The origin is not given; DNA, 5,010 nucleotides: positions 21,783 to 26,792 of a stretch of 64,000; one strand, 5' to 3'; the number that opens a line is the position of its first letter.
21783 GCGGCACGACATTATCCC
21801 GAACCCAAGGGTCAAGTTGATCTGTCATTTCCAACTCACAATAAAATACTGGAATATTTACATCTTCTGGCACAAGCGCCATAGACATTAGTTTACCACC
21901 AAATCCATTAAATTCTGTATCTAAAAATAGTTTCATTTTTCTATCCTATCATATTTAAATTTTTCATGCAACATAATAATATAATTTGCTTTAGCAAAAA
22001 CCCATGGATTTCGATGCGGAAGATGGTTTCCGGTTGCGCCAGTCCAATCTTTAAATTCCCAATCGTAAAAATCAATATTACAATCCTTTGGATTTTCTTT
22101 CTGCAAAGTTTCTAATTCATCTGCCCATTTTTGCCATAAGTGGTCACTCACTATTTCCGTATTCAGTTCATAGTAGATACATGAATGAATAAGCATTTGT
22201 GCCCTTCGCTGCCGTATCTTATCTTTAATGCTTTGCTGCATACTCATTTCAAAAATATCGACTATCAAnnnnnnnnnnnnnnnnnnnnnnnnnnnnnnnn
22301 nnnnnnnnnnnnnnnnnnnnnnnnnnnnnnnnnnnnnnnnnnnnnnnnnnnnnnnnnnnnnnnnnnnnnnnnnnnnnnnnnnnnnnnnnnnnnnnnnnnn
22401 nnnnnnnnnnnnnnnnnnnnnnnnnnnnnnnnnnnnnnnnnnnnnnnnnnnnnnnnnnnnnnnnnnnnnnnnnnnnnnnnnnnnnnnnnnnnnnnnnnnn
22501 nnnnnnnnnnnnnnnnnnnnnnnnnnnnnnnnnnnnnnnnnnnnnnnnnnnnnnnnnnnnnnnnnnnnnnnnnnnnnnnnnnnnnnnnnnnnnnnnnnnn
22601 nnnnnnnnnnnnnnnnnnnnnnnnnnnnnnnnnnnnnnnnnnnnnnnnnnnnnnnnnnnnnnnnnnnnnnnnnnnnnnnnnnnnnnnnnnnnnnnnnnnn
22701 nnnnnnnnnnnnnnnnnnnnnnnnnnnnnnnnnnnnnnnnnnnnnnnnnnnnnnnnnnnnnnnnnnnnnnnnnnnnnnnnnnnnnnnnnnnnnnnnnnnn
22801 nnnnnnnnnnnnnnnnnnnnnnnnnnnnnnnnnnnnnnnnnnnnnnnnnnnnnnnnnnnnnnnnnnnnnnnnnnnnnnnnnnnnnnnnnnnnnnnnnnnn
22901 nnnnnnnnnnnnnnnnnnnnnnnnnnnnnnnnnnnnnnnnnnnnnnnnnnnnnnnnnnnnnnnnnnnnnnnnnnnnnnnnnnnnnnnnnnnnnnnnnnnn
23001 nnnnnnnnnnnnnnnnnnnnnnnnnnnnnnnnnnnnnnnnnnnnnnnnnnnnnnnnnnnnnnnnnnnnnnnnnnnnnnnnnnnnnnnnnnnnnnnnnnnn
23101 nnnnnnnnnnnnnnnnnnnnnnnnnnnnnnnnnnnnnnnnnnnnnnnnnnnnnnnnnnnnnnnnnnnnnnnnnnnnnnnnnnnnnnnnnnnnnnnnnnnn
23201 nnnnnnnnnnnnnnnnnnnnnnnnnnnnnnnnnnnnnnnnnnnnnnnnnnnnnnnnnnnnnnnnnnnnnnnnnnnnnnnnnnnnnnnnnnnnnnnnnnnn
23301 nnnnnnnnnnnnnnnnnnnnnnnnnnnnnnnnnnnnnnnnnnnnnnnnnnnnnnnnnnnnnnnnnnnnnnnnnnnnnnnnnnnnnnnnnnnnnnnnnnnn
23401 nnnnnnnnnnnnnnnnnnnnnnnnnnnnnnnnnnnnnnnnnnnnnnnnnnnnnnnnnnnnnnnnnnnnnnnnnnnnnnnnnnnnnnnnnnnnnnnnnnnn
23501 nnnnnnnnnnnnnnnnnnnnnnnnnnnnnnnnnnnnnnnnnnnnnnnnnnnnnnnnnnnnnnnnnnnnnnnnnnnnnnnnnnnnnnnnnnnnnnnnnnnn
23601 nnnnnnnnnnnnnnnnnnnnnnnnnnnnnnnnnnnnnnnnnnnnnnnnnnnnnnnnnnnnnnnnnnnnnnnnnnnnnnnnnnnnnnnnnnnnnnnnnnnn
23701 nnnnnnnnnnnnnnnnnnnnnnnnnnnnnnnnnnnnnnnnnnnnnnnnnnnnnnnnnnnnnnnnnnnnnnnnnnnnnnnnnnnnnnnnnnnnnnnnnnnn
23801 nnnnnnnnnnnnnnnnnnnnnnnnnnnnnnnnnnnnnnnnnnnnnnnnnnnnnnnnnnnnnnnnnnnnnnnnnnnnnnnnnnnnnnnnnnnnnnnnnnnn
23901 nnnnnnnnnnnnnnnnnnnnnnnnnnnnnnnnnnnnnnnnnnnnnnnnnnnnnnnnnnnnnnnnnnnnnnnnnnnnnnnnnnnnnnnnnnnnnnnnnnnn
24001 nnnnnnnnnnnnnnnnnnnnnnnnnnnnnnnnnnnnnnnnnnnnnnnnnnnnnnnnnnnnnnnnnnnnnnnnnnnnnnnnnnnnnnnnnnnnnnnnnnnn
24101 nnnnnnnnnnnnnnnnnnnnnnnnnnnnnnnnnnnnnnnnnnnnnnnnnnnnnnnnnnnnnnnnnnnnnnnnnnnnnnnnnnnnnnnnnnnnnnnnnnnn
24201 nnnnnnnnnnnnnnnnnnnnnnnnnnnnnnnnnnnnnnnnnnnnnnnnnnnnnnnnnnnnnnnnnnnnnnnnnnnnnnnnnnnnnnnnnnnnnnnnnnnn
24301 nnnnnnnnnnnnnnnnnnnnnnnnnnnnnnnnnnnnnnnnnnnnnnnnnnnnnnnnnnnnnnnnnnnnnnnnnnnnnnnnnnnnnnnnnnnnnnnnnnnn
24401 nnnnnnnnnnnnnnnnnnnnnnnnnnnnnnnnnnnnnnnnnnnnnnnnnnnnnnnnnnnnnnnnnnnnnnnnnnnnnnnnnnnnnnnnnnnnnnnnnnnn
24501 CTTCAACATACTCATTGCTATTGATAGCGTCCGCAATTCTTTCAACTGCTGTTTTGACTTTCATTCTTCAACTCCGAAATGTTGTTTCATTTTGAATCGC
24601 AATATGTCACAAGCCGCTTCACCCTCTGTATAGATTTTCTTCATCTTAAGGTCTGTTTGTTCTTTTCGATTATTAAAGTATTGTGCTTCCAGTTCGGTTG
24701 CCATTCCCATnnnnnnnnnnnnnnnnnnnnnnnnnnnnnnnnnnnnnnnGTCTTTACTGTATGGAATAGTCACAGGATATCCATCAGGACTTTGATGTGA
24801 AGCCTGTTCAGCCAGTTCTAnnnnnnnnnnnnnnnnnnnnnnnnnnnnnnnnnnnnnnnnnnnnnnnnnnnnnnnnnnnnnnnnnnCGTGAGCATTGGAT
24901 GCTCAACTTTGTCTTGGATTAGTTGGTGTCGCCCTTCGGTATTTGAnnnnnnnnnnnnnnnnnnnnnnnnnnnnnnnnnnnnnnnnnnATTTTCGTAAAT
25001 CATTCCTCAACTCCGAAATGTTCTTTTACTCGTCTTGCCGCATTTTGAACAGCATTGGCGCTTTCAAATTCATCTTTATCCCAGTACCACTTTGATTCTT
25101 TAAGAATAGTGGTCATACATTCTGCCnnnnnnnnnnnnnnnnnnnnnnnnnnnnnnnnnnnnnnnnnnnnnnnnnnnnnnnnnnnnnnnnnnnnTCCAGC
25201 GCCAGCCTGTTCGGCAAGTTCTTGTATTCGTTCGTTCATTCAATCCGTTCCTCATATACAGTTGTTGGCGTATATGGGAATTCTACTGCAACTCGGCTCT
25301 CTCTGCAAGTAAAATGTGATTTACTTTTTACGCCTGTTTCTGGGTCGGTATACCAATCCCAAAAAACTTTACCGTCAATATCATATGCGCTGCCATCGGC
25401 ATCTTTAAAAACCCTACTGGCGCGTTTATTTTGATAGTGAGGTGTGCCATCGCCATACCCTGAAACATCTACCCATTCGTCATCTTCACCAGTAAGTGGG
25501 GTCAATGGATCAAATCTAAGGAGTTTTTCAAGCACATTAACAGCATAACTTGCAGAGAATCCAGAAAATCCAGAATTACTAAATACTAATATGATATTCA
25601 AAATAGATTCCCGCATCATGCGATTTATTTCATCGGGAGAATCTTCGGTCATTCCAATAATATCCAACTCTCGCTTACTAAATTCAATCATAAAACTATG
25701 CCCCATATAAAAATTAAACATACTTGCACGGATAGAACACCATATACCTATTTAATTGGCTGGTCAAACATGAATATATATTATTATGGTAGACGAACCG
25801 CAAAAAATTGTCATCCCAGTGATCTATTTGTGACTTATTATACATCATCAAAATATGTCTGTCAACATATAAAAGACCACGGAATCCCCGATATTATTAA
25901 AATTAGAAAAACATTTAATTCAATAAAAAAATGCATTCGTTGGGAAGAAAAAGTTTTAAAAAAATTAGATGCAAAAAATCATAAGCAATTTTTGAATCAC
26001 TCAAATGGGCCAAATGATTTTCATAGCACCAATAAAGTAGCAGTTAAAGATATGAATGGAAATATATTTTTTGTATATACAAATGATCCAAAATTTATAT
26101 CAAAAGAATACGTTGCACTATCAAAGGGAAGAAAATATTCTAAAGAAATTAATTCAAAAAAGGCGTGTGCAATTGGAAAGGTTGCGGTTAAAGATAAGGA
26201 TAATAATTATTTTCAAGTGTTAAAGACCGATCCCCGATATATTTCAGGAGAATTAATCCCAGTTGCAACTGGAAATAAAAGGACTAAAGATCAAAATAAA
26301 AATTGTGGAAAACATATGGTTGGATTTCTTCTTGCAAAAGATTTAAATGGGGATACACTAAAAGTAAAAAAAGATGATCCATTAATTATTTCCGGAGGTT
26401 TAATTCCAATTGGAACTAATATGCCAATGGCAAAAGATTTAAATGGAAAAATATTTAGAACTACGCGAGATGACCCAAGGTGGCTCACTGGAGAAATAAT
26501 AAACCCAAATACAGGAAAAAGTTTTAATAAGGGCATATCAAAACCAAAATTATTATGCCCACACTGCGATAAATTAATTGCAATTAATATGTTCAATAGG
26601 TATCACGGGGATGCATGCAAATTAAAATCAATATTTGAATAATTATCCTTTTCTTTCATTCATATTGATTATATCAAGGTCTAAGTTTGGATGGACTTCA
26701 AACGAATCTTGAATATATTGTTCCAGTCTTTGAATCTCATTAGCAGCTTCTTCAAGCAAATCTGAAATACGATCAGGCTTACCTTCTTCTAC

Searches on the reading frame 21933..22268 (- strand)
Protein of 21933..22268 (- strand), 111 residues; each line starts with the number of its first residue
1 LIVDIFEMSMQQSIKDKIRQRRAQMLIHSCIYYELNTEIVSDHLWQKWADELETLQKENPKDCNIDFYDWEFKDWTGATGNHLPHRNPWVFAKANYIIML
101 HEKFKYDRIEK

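Call 19: search_protein_families(library=phrogs, proteins=[window:21933-22268:-], max_evalue=0.001)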
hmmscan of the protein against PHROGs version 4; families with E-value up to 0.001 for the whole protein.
window:21933-22268:- (111 aa): 2 families
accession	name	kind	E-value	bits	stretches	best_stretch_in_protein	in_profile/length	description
phrog_6466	-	DNA, RNA and nucleotide metabolism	1.6e-31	109.7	1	9-106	4-101/104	DNA ligase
phrog_11329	-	unknown function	0.00039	21.2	1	9-91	108-195/205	-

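Call 63: search_protein_families(library=pfam, proteins=[window:21933-22268:-], max_evalue=0.01)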
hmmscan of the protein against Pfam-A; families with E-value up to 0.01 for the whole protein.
window:21933-22268:- (111 aa): 1 family
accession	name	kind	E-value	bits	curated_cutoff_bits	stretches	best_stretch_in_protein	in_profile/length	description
PF22745.1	Nlig-Ia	-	4.1e-26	91.9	27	1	14-102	2-90/92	DNA ligase-like, N-terminal NAD+-binding domain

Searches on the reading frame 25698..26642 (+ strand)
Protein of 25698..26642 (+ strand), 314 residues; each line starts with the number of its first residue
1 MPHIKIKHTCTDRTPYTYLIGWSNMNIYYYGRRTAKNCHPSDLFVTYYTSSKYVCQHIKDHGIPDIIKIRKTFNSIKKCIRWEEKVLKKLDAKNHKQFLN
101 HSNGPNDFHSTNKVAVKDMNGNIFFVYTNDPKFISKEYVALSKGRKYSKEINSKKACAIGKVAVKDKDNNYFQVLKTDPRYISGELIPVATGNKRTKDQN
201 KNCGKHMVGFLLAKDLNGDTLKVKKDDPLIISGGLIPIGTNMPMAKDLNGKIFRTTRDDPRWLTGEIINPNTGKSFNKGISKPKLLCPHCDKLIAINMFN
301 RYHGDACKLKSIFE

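Call 19: search_protein_families(library=phrogs, proteins=[window:25698-26642:+], max_evalue=0.001)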
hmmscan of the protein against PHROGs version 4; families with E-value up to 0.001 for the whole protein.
window:25698-26642:+ (314 aa): 2 families
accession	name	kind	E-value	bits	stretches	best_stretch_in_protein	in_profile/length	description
phrog_12434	-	DNA, RNA and nucleotide metabolism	1.2e-18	68.6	1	152-202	158-206/292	HNH endonuclease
phrog_37840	-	unknown function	2.1e-15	57.9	1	14-162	13-159/350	-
